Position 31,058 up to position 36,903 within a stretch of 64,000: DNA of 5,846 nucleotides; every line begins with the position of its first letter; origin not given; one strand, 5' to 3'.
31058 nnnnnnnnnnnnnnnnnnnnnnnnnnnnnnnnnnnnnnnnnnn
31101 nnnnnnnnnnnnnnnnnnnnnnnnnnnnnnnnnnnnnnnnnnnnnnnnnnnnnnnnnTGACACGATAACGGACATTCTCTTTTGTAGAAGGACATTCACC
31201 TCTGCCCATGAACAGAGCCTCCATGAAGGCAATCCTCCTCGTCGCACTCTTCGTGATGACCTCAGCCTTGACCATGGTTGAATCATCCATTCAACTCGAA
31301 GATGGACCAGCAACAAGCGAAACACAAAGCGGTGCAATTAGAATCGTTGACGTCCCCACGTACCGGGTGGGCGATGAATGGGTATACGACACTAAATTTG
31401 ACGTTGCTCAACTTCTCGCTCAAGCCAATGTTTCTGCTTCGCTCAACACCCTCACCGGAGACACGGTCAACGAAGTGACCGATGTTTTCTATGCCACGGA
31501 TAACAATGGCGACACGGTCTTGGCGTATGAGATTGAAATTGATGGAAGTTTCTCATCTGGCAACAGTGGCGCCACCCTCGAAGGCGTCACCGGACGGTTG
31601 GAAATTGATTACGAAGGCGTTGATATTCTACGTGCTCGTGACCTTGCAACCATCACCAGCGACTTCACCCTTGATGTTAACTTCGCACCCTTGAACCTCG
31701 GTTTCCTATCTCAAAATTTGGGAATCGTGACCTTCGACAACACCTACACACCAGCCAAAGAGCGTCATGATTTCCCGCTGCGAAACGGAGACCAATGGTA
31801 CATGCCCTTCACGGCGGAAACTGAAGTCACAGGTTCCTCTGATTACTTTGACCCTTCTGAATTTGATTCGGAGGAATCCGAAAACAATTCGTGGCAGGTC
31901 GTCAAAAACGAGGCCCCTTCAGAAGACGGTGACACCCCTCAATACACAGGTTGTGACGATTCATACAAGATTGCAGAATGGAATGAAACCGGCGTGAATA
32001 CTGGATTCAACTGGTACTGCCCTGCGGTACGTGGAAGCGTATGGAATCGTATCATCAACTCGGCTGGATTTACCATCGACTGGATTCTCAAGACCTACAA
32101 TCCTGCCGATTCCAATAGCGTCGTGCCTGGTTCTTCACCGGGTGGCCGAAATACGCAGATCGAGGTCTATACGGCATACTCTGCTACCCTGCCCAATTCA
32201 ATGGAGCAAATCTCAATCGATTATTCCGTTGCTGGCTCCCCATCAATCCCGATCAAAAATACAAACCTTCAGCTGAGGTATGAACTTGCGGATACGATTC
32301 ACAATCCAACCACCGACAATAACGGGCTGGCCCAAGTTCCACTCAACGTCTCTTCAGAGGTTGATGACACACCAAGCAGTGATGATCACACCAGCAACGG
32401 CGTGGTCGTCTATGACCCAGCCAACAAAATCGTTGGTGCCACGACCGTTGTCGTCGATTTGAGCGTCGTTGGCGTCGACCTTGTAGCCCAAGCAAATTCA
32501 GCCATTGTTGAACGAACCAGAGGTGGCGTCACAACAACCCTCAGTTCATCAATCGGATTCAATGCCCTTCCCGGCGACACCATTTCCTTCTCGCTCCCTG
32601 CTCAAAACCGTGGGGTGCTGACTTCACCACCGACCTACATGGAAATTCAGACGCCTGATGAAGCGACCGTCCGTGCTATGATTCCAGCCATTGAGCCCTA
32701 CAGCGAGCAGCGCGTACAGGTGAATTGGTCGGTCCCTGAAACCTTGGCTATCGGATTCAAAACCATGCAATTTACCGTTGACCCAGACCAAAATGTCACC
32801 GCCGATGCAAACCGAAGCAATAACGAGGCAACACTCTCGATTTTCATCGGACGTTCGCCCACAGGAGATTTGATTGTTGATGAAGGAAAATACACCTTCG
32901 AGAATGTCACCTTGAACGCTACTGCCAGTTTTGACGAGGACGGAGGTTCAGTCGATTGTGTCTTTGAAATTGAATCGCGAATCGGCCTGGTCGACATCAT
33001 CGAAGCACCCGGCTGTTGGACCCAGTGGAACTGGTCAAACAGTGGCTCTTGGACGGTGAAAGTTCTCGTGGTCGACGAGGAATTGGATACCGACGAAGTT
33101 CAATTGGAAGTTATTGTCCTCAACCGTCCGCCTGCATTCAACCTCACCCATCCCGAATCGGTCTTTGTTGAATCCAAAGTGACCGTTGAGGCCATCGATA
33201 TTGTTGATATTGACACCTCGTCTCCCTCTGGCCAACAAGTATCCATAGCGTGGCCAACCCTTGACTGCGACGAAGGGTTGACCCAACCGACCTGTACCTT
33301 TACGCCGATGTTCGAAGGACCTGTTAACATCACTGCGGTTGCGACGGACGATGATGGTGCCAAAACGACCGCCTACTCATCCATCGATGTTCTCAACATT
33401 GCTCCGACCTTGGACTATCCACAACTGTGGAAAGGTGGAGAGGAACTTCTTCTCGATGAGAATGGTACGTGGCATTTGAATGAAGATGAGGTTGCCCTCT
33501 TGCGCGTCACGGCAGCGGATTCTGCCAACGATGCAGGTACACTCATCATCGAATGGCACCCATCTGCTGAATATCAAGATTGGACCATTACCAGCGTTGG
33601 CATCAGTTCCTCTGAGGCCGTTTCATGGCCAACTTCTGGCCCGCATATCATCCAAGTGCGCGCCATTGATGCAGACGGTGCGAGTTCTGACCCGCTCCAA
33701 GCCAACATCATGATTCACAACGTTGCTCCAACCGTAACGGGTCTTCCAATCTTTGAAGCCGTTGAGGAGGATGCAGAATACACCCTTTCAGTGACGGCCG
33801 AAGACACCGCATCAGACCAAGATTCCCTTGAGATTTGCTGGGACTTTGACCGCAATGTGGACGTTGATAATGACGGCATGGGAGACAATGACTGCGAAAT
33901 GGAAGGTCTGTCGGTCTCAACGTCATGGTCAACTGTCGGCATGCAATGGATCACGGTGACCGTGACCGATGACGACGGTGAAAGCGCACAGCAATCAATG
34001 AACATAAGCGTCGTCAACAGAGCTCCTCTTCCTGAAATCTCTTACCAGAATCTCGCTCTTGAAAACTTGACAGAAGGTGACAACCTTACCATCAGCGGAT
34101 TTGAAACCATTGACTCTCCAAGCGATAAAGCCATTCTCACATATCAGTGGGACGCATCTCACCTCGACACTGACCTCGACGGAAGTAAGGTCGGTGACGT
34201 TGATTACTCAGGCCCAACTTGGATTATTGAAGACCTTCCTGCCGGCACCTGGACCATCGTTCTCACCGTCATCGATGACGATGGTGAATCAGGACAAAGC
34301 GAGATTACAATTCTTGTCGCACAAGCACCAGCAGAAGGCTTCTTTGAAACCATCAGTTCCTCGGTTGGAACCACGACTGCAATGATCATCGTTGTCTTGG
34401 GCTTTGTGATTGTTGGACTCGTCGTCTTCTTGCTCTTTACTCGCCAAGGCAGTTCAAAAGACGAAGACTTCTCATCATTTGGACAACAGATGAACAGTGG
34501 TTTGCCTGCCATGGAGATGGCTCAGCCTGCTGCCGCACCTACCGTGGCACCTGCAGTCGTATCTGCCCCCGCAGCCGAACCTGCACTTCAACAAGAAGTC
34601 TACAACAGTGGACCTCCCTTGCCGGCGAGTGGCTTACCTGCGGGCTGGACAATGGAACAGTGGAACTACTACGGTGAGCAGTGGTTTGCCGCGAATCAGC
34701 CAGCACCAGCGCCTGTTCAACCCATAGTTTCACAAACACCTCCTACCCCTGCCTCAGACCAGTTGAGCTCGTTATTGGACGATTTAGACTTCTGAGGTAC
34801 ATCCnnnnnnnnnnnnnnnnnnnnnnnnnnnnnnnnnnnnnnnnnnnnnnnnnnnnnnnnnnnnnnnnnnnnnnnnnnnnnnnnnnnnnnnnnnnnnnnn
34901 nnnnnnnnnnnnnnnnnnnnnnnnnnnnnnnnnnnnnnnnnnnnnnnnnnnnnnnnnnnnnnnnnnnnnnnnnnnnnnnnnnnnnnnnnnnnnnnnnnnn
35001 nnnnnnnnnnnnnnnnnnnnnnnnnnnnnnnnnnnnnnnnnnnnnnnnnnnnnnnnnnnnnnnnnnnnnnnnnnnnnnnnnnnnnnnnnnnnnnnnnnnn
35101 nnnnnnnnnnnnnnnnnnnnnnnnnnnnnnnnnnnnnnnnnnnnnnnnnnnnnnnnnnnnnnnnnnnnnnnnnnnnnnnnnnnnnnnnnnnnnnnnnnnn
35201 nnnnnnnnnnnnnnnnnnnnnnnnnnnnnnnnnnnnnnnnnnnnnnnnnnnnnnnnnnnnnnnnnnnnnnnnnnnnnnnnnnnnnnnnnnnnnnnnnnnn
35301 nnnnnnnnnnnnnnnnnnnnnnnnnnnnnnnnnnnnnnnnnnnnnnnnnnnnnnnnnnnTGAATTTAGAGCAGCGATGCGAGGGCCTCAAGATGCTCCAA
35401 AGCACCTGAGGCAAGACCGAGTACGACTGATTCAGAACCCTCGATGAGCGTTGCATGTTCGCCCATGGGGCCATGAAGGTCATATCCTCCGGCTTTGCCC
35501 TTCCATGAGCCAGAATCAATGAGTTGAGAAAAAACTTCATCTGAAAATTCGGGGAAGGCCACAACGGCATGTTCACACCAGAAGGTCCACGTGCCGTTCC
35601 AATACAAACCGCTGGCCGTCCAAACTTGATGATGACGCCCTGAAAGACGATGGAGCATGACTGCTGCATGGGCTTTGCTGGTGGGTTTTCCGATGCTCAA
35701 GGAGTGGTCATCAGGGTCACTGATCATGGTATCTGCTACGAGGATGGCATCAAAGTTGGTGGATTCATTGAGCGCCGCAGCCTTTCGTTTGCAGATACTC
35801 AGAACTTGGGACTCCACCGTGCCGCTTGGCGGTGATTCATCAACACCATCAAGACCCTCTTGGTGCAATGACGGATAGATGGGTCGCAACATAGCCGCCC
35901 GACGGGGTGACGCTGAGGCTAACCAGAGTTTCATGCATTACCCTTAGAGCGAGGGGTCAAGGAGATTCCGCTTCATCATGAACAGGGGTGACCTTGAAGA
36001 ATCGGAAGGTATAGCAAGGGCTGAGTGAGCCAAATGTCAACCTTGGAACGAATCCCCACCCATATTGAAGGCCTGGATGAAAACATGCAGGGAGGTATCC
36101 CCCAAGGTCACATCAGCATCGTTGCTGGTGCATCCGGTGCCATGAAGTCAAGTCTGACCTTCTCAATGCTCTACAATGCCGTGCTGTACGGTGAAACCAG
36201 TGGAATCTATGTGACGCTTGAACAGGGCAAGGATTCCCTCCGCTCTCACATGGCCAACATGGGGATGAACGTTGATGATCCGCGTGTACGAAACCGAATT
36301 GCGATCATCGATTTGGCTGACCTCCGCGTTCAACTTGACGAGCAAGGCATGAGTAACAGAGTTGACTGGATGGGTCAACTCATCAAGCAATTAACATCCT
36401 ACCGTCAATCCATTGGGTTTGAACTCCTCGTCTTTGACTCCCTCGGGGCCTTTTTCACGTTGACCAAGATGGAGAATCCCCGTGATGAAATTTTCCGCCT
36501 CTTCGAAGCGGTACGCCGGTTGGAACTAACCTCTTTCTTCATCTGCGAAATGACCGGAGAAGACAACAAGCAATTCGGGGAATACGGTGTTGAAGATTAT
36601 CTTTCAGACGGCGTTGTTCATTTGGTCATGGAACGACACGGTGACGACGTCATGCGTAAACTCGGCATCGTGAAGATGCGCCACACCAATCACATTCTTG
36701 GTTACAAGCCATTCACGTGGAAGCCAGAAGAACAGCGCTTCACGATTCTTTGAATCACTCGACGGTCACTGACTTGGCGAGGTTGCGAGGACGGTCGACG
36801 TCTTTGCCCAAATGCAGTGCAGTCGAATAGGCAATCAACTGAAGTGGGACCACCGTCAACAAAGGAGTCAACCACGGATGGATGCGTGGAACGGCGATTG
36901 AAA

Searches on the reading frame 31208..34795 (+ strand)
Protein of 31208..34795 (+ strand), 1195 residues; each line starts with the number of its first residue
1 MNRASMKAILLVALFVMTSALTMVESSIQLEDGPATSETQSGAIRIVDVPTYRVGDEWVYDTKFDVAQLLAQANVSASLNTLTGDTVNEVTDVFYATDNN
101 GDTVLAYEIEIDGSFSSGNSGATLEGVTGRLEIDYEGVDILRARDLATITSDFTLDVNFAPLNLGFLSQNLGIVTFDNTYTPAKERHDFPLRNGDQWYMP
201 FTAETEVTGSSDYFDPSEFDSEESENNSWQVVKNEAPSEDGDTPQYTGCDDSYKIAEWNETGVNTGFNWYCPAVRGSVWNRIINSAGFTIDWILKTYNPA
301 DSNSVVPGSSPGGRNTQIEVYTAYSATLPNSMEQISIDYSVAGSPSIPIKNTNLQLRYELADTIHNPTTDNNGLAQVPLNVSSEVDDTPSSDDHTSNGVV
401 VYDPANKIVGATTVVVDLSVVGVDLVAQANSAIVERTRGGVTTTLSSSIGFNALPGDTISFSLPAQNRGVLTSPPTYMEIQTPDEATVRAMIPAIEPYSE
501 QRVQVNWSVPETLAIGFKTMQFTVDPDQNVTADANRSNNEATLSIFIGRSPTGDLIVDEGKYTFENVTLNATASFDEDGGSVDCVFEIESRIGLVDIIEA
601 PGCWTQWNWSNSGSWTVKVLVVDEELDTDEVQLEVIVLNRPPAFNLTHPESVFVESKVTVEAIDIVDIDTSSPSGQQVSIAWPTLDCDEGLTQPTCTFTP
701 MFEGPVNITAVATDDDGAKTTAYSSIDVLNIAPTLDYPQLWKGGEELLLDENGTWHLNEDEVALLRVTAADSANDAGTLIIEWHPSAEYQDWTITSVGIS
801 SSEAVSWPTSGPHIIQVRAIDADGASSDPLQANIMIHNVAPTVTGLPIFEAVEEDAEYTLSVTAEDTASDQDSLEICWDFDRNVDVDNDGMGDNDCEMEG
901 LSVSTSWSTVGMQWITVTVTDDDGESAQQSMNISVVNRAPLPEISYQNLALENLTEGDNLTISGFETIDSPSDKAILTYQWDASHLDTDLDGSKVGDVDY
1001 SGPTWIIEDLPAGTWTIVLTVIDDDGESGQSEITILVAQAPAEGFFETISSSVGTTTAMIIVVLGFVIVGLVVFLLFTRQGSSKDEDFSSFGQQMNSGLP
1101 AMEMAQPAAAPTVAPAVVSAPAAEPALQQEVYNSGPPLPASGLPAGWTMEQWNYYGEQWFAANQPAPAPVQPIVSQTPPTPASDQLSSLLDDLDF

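Call 20: search_protein_families(library=pfam, proteins=[window:31208-34795:+], max_evalue=0.00001)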
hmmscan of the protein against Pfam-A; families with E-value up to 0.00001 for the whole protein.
window:31208-34795:+ (1195 aa): 1 family
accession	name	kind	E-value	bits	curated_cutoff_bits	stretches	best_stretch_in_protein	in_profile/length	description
PF00801.26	PKD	-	6.3e-07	29.7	23.5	0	853-930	12-76/80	PKD domain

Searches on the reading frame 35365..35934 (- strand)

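Call 20: search_protein_families(library=pfam, proteins=[window:35365-35934:-], max_evalue=0.00001)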
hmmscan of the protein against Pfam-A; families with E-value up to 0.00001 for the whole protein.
window:35365-35934:- (189 aa): 1 family
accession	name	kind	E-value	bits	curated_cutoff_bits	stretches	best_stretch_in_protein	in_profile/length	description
PF02545.19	Maf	-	1.4e-30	106.8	27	1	2-179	1-180/187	Maf-like protein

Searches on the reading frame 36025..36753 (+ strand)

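Call 20: search_protein_families(library=pfam, proteins=[window:36025-36753:+], max_evalue=0.00001)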
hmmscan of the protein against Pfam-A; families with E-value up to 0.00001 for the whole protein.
window:36025-36753:+ (242 aa): 2 families
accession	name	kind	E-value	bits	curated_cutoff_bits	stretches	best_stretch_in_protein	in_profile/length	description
PF06745.19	ATPase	-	1.8e-44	152.2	26.6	1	10-231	1-218/231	KaiC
PF13481.12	AAA_25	-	1e-09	38.8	27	1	8-166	13-176/195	AAA domain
